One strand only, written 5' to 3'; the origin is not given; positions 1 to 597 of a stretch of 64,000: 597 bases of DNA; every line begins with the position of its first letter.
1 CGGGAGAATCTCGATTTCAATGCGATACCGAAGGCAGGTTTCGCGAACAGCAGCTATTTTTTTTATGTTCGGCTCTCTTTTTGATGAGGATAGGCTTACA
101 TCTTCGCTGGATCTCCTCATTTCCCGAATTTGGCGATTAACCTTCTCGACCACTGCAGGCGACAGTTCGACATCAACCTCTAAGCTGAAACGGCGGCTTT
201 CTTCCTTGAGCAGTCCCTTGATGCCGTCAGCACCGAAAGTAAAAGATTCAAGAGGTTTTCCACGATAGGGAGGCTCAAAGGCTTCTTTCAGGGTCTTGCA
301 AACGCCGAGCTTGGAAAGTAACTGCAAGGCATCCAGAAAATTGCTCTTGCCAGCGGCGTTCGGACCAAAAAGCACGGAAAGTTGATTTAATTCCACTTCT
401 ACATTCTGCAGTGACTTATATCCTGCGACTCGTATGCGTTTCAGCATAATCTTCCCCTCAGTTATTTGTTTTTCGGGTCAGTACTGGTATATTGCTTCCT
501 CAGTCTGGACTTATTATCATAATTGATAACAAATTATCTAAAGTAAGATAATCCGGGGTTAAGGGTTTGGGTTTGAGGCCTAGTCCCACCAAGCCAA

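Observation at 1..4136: SNF2 helicase fused to a PD-(D/E)xK nuclease, followed by an AAA ATPase: candidate defence module cut by the window edge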

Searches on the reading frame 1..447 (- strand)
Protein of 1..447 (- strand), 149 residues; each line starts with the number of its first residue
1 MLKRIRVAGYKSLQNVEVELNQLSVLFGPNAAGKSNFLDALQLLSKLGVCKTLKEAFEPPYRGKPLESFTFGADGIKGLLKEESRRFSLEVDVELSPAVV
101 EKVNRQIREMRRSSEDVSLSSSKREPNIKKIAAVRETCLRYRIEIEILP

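Call 7: search_protein_families(library=pfam, proteins=[window:1-447:-], max_evalue=0.01)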
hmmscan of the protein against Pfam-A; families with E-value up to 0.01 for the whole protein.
window:1-447:- (149 aa): 7 families
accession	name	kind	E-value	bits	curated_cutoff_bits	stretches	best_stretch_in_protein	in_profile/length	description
PF13175.12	AAA_15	-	3.3e-10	40.6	32.1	1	1-95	1-83/374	AAA ATPase domain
PF13304.12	AAA_21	-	1.4e-07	32.3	27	1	23-80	1-53/304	AAA domain, putative AbiEii toxin, Type IV TA system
PF02463.25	SMC_N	-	1.8e-07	31.3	40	1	1-42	1-45/220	RecF/RecN/SMC N terminal domain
PF11398.14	DUF2813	-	2.1e-06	27.8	21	1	1-44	2-45/372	Protein of unknown function (DUF2813)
PF13476.12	AAA_23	-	2.6e-06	28.7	27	1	4-58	1-55/201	AAA domain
PF13555.12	AAA_29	-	6.8e-05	23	27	1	3-44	2-45/61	P-loop containing region of AAA domain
PF13514.12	AAA_27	-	0.0022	18.1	22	1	13-44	14-49/206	AAA domain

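Call 8: search_protein_families(library=padloc, proteins=[window:1-447:-], max_evalue=0.01)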
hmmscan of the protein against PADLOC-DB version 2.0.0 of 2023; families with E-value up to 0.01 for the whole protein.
window:1-447:- (149 aa): 79 families (the best 25 are shown)
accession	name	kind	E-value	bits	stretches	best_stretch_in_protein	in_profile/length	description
PDLC04184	HEC-01A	-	2.3e-23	80.9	1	1-141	1-134/464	-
PDLC04178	HEC-01A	-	4e-17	60.3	1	2-46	9-53/399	-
PDLC04175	HEC-01A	-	2.8e-15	54.3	1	2-132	6-138/363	-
PDLC04389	PDC-M07A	-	1.5e-14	51.9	1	2-97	6-109/443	-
PDLC04391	PDC-M07A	-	1.5e-14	51.8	1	1-96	1-90/412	-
PDLC04393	PDC-M07A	-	1.5e-13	48.6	1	1-109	1-104/435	-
PDLC04392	PDC-M07A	-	4.6e-13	47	1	1-97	1-92/432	-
PDLC02979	AriA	-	1.8e-12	45.7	1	1-104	1-87/373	-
PDLC00067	GajA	-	3.2e-12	43.7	1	2-44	5-47/604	AAA ATPase domain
PDLC04176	HEC-01A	-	5.9e-12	43.6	1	2-47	3-49/371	-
PDLC04135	mad3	-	6.6e-12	43.6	1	1-117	1-102/374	mads_3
PDLC04183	HEC-01A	-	3.7e-11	40.7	1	3-56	6-58/402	-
PDLC04182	HEC-01A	-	7.1e-10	36.4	1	2-109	4-127/406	-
PDLC04541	PDC-M25A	-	1.1e-09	36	1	1-47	1-47/380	-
PDLC02358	Old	-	1.1e-09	35.6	1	2-46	4-48/578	Old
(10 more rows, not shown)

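Call 9: search_protein_families(library=ncbifam, proteins=[window:1-447:-], max_evalue=0.01)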
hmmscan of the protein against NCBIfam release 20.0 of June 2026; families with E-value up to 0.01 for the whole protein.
window:1-447:- (149 aa): 9 families
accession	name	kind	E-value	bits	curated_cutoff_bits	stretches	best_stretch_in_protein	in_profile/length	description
NF047739.1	antiphage_MADS3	equivalog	1.7e-15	57.1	420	1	1-117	1-107/427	methylation-associated defense system AAA family ATPase MAD3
TIGR00611.2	recf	equivalog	8.5e-09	35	172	1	2-52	1-52/339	DNA replication/repair protein RecF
NF038234.1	retron_eff_Eco8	equivalog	4.3e-07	28.9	250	1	2-87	3-90/679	retron Eco8 family effector endonuclease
TIGR02168.1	SMC_prok_B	equivalog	3.1e-05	21.9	567.35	1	2-42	2-44/1181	chromosome segregation protein SMC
TIGR02169.1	SMC_prok_A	equivalog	7.9e-05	20.5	729.4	1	2-42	2-44/1165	chromosome segregation protein SMC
NF041760.1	PtuA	equivalog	0.0012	17.8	500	1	2-42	52-93/524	retron Ec78 anti-phage system effector ATPase PtuA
TIGR03411.1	urea_trans_UrtD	equivalog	0.0013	18.4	304.1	1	7-41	12-48/242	urea ABC transporter ATP-binding protein UrtD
TIGR00634.1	recN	equivalog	0.0018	17.3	407.85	1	1-44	1-45/563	DNA repair protein RecN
NF010068.0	PRK13548.1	equivalog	0.0084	15.2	261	0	12-41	20-51/261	heme ABC transporter ATP-binding protein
